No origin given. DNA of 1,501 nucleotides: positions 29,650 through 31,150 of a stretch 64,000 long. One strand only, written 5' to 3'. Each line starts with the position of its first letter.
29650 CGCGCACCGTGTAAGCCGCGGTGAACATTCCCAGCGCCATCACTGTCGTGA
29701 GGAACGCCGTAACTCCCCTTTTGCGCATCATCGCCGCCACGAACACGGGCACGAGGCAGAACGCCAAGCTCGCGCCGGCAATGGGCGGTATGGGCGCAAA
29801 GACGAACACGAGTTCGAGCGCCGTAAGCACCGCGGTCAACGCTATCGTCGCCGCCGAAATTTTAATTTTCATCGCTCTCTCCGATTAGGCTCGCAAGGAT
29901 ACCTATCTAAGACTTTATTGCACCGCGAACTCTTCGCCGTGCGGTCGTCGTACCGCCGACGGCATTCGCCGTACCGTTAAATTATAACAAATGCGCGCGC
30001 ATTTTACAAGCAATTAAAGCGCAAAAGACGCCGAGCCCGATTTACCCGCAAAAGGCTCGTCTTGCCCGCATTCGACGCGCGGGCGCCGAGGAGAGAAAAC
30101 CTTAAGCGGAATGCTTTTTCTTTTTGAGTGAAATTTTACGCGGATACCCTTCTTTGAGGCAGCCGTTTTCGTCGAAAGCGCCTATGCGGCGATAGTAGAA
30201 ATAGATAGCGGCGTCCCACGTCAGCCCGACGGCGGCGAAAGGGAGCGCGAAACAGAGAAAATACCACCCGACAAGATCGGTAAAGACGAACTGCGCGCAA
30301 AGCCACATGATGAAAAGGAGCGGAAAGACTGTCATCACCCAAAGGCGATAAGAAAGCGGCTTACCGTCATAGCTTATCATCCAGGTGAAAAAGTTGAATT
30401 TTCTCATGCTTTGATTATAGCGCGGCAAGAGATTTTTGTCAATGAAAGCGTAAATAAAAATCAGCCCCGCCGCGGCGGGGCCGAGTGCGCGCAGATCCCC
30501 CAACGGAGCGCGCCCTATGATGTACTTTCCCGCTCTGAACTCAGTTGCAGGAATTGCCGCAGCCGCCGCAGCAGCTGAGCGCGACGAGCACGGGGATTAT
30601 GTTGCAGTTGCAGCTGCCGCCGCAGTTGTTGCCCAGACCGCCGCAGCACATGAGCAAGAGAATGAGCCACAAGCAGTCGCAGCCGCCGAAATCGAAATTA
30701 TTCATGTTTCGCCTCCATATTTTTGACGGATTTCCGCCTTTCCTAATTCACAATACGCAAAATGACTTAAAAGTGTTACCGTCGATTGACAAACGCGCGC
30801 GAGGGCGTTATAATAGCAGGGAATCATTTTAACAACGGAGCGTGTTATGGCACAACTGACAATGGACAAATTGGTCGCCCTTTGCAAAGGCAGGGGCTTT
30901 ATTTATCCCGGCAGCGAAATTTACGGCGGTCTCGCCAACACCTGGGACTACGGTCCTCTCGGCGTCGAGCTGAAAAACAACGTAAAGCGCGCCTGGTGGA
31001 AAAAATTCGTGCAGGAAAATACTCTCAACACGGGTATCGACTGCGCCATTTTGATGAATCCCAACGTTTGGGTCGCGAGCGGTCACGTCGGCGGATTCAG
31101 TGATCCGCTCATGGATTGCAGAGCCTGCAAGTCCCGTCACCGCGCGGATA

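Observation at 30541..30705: Unannotated 54-codon Cys/Gly-rich hydrophobic micro-ORF with its own RBS and terminator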

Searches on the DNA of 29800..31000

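Call 16: search_rna_families(source=window, start=29800, end=31000, threshold=evalue, max_evalue=1)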
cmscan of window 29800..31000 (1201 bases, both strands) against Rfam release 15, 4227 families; matches with E-value up to 1: 0.
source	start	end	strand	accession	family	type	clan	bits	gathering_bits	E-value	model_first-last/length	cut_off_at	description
